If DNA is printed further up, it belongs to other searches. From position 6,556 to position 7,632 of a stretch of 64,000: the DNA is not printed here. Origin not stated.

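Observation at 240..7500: Array of at least ~25 beta-propeller-blade-like 45-50-aa repeats, including five near-identical 150-bp tandem DNA copies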

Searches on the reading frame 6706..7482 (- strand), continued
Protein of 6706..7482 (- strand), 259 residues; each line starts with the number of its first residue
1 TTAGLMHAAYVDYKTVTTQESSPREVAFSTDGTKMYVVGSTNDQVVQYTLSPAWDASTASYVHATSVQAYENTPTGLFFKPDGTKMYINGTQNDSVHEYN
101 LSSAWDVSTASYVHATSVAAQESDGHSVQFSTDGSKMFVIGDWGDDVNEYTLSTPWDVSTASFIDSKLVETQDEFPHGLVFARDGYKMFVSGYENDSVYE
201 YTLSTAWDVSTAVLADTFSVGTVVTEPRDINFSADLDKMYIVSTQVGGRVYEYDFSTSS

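Call 87: search_protein_families(library=pfam, proteins=[window:6706-7482:-], max_evalue=1)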
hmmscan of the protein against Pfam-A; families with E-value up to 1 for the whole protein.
seq(259 aa): 11 families
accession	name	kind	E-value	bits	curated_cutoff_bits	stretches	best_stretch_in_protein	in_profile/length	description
PF08450.18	SGL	-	3.7e-07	30.4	26.3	2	72-126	134-189/246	SMP-30/Gluconolactonase/LRE-like region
PF10282.15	Lactonase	-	1.1e-06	28.5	21.7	2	16-139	186-307/344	Lactonase, 7-bladed beta-propeller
PF25174.1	Beta-prop_THOC3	-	0.0001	21.9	305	1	23-191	5-147/272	THOC3 beta-propeller domain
PF25171.1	Beta-prop_WDR36-Utp21_1st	-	0.00029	20.8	80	1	15-70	187-242/266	WDR36/Utp21 first beta-propeller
PF16146.10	DUF4854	-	0.0027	18.5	28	1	182-210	22-50/102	Domain of unknown function (DUF4854)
PF11730.13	DUF3297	-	0.01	16.1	27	0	88-105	26-43/71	Protein of unknown function (DUF3297)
PF12367.13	PFO_beta_C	-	0.011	16.2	24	0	48-86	18-56/66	Pyruvate ferredoxin oxidoreductase beta subunit C terminal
PF24796.1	WDR55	-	0.011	15.2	200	0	14-40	47-73/296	WDR55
PF18839.6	LPD24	-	0.023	15.5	27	0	24-62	25-63/73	Large polyvalent protein associated domain 24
PF18140.6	PCC_BT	-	0.1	13.2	23.5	1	92-143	23-71/126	Propionyl-coenzyme A carboxylase BT domain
PF19112.6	VanA_C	-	0.24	12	23.5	0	106-139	14-50/193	Vanillate O-demethylase oxygenase C-terminal domain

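Call 88: search_protein_families(library=ncbifam, proteins=[window:6706-7482:-], max_evalue=1)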
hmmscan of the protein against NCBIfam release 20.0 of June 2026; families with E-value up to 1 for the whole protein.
seq(259 aa): 5 families
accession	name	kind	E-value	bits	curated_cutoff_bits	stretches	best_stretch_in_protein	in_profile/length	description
NF052340.1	hydrazine_beta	equivalog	1.6e-07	30.7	560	2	106-241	16-133/372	hydrazine synthase subunit beta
TIGR03866.1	PQQ_ABC_repeats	subfamily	6.9e-07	28.6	287.3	2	19-191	39-184/310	PQQ-dependent catabolism-associated beta-propeller protein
NF052280.1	7_blade_YncE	equivalog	0.0098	14.7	400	1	17-96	123-195/338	7-bladed beta-propeller protein YncE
NF007266.0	PRK09722.1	equivalog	0.013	15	271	0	82-119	189-226/230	D-allulose 6-phosphate 3-epimerase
NF006415.0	PRK08662.1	equivalog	0.12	11.2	243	1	214-240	281-307/381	nicotinate phosphoribosyltransferase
